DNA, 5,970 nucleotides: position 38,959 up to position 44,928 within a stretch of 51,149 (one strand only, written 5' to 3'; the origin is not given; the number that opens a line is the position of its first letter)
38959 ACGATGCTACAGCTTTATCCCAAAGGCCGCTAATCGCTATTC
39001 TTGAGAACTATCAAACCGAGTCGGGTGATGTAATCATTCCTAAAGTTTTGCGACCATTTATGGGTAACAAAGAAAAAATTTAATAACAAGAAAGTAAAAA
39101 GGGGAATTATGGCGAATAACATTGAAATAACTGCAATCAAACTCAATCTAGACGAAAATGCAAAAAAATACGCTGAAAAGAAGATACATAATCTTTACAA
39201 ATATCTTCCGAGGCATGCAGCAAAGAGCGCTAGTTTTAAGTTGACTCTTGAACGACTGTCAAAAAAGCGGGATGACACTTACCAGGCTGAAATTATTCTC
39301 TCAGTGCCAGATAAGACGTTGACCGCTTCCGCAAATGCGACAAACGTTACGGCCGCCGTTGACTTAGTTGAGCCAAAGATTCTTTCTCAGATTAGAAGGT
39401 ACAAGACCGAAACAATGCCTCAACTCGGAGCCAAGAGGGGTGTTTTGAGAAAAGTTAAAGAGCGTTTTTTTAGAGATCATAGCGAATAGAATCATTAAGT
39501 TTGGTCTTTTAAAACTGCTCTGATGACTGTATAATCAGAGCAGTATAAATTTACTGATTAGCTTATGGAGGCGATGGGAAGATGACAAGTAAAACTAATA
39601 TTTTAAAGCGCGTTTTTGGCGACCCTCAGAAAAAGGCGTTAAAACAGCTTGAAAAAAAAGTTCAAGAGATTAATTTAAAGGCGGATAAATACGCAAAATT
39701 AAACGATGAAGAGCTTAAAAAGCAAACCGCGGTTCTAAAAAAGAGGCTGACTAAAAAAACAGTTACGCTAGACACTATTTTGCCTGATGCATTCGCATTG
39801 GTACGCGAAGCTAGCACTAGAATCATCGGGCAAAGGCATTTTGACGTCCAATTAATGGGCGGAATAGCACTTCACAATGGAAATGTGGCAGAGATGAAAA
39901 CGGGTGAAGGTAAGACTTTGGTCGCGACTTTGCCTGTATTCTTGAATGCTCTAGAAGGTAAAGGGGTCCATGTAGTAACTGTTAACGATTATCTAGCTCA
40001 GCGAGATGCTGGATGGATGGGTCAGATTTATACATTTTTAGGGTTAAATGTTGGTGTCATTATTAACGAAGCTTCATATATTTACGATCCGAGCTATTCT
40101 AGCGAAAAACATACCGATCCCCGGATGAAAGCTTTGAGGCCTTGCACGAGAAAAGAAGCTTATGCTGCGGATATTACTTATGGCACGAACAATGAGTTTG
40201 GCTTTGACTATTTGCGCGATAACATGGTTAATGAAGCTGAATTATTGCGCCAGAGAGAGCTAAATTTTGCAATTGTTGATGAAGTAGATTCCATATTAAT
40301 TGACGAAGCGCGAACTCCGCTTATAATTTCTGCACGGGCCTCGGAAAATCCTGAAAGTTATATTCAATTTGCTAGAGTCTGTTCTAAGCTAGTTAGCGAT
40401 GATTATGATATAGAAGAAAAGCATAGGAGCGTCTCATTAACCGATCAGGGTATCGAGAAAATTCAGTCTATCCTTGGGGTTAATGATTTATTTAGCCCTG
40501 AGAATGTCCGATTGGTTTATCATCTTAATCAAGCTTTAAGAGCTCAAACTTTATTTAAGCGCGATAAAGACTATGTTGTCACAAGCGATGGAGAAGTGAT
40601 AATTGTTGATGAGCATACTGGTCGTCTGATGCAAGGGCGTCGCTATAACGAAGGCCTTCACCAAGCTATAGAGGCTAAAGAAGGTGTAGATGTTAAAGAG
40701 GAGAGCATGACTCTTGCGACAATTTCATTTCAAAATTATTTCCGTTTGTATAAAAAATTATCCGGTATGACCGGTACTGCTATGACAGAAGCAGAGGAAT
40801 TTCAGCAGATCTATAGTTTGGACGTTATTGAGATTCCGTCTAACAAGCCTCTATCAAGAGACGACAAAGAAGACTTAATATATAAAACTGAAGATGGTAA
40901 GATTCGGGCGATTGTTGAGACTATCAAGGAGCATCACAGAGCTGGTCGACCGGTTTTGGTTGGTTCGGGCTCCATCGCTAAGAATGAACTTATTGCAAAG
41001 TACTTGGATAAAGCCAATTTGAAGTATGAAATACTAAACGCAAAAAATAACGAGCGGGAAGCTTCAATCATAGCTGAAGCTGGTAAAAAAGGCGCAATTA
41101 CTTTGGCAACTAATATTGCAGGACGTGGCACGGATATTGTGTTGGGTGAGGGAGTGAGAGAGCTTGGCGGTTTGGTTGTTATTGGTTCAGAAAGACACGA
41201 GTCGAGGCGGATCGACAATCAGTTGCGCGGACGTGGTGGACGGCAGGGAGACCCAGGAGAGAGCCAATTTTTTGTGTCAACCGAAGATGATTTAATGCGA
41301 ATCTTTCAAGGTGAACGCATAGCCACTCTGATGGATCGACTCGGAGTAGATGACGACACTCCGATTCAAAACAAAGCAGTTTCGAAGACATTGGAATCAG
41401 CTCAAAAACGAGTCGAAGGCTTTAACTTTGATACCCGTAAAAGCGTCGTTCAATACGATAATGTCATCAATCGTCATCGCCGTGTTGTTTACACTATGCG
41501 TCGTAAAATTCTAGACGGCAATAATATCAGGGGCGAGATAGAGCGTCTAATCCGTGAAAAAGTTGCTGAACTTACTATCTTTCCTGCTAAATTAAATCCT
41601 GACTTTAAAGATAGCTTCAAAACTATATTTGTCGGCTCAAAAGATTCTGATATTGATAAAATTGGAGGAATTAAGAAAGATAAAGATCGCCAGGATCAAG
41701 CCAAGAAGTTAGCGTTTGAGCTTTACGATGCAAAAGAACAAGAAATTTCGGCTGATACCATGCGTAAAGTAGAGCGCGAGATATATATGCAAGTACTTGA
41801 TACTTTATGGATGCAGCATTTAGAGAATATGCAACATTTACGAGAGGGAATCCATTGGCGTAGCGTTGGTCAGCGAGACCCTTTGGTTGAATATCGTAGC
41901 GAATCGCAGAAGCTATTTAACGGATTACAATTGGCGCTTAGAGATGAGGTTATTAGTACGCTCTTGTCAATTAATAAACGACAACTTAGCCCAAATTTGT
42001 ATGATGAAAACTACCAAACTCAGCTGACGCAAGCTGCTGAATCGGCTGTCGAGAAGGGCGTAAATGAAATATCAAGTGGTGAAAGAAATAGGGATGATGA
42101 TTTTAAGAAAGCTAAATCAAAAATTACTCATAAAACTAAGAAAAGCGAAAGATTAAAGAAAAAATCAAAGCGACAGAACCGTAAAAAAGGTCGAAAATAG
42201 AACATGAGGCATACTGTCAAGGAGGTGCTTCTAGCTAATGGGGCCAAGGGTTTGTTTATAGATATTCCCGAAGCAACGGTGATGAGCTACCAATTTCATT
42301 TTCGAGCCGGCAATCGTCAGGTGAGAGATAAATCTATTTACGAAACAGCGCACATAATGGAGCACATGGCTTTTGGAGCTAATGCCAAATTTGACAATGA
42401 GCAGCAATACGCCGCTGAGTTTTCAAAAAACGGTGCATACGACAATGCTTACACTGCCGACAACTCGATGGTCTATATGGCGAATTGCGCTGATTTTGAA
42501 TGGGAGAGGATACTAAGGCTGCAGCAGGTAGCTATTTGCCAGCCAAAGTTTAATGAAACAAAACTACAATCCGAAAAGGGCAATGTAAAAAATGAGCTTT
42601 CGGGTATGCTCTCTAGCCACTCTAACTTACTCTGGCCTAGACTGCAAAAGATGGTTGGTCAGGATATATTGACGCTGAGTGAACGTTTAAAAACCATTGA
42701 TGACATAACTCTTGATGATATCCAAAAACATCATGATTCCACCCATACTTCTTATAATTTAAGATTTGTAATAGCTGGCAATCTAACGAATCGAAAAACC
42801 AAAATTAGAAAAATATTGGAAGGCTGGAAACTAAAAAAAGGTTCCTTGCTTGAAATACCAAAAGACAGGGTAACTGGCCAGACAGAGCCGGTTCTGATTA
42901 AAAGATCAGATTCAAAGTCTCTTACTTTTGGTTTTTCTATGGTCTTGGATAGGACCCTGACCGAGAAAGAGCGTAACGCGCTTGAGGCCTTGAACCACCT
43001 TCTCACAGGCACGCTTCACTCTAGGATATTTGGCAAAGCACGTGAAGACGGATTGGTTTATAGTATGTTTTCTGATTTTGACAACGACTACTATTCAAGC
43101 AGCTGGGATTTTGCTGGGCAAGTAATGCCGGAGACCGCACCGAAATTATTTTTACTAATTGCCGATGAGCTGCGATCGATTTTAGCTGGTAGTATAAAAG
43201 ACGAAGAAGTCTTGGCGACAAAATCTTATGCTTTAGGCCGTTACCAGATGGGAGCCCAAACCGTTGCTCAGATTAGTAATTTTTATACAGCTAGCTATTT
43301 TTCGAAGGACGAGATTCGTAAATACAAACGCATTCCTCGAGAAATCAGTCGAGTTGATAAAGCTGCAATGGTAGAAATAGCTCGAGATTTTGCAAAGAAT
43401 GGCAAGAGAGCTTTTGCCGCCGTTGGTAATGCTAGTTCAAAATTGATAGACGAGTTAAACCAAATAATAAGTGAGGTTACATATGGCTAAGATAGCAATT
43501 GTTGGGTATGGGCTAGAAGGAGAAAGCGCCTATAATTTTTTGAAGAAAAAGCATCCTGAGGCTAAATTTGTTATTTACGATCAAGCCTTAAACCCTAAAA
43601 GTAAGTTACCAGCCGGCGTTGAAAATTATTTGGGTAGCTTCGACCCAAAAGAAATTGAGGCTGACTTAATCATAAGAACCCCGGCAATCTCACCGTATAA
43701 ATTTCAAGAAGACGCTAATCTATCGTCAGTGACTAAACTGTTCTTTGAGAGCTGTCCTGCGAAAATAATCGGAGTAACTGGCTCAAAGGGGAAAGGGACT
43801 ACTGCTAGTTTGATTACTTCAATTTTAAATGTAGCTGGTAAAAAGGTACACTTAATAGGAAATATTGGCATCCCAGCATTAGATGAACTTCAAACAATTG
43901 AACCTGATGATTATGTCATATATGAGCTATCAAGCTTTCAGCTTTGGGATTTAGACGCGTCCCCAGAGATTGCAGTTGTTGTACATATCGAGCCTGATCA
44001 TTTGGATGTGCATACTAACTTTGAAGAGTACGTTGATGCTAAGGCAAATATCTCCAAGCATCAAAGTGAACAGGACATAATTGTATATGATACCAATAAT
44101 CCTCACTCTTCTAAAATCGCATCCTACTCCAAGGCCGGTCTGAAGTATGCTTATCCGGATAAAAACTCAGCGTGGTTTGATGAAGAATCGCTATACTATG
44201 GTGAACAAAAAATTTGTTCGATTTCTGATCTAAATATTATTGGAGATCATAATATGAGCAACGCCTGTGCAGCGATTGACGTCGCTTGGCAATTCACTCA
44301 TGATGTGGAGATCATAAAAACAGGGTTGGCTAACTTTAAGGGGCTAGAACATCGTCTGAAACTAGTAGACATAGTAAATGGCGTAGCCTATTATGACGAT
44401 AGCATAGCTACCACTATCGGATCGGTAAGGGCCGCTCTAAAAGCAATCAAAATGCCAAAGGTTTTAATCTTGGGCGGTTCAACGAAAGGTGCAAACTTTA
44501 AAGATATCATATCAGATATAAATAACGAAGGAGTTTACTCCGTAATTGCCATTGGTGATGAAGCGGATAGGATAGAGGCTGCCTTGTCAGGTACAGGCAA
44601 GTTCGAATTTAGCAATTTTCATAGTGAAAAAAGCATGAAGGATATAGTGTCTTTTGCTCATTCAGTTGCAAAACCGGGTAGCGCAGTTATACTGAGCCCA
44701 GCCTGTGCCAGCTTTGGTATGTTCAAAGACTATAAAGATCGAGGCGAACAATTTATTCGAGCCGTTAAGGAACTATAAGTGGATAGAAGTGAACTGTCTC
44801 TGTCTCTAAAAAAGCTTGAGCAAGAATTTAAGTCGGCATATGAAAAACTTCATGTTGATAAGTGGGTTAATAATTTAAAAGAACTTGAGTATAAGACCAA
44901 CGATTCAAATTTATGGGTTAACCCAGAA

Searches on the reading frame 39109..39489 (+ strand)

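Call 59: search_protein_families(library=pfam, proteins=[window:39109-39489:+], max_evalue=0.001)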
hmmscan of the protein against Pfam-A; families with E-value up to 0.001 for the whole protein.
window:39109-39489:+ (126 aa): 1 family
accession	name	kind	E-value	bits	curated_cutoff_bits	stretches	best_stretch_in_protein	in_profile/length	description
PF02482.25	Ribosomal_S30AE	-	2.6e-12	47.7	23.7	1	5-100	1-85/88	Sigma 54 modulation protein / S30EA ribosomal protein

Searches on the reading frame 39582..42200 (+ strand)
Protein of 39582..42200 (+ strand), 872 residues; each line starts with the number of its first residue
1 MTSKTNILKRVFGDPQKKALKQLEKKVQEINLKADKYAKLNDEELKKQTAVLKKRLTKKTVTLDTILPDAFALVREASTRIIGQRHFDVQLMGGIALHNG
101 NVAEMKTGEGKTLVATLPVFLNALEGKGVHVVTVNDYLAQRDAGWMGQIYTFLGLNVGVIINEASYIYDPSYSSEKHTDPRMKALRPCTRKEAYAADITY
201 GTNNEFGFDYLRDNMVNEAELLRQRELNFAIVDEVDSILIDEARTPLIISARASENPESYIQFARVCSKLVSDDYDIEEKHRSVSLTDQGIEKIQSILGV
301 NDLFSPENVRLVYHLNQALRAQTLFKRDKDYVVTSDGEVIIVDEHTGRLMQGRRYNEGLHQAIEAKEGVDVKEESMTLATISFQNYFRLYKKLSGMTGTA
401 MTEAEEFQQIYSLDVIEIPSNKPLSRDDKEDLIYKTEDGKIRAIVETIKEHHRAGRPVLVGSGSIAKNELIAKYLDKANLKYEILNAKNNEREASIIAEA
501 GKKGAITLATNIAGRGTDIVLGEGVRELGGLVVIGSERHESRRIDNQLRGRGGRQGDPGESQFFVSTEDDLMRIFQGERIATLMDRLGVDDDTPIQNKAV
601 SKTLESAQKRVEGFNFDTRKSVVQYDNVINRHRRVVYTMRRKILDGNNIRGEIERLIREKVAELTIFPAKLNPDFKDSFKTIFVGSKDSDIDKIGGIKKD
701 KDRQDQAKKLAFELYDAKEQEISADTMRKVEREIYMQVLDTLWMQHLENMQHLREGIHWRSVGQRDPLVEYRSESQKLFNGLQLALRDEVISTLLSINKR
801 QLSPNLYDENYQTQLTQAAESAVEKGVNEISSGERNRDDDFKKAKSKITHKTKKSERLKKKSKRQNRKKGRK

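Call 59: search_protein_families(library=pfam, proteins=[window:39582-42200:+], max_evalue=0.001)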
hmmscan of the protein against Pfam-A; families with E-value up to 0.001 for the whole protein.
window:39582-42200:+ (872 aa): 5 families
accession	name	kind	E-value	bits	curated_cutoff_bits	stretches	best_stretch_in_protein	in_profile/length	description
PF07517.20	SecA_DEAD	-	5.6e-122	407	24.6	1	8-408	1-290/290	SecA DEAD-like domain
PF21090.3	P-loop_SecA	-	1.1e-70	237.8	27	2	423-523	1-101/205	SecA P-loop domain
PF07516.18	SecA_SW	-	3.1e-52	178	26.7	1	594-797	1-199/200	SecA Wing and Scaffold domain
PF01043.26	SecA_PP_bind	-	1.1e-39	135.8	23.5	1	257-364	3-110/110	SecA preprotein cross-linking domain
PF00270.35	DEAD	-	0.00015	22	26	0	102-241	18-132/167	DEAD/DEAH box helicase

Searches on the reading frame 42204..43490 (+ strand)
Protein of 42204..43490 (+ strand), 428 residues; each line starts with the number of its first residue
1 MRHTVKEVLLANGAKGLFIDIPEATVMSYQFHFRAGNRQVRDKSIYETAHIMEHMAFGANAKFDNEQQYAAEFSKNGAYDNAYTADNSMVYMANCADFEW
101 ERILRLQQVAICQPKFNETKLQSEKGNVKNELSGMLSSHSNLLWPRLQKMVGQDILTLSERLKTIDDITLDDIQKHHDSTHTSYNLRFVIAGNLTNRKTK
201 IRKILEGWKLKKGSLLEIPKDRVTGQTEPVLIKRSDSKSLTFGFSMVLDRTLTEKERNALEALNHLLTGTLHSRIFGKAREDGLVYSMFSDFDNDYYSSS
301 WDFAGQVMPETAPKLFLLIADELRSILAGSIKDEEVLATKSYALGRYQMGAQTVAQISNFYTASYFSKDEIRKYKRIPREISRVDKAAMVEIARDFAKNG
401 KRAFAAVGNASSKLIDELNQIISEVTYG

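Call 59: search_protein_families(library=pfam, proteins=[window:42204-43490:+], max_evalue=0.001)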
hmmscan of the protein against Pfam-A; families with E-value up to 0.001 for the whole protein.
window:42204-43490:+ (428 aa): 2 families
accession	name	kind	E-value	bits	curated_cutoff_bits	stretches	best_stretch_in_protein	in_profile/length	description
PF05193.26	Peptidase_M16_C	-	1.9e-19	70.7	23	1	167-340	1-178/181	Peptidase M16 inactive domain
PF00675.25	Peptidase_M16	-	1.6e-14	54.5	22.3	1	48-148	33-132/149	Insulinase (Peptidase family M16)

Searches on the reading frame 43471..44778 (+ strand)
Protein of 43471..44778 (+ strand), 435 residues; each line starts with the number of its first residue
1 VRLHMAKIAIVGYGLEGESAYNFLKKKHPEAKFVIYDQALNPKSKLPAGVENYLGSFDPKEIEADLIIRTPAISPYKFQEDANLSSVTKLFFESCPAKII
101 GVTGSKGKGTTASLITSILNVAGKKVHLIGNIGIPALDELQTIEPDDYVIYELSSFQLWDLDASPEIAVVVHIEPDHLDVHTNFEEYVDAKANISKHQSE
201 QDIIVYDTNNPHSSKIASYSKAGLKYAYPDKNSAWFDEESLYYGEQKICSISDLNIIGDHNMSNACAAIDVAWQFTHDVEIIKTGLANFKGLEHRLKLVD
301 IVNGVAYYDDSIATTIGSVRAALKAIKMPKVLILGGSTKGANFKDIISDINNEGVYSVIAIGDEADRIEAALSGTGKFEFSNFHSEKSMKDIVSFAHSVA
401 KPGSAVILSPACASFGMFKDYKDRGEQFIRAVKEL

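Call 59: search_protein_families(library=pfam, proteins=[window:43471-44778:+], max_evalue=0.001)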
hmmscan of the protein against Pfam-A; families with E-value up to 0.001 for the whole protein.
window:43471-44778:+ (435 aa): 3 families
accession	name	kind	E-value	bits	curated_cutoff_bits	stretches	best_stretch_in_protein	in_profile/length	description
PF08245.18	Mur_ligase_M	-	5.2e-27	95.5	24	1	102-271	1-199/200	Mur ligase middle domain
PF02875.26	Mur_ligase_C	-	2.7e-12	48.1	28.4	1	294-412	1-127/127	Mur ligase, glutamate ligase domain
PF21799.2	MurD-like_N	-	1.1e-05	26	27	1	7-76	2-72/88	Mur ligase MurD-like, N-terminal domain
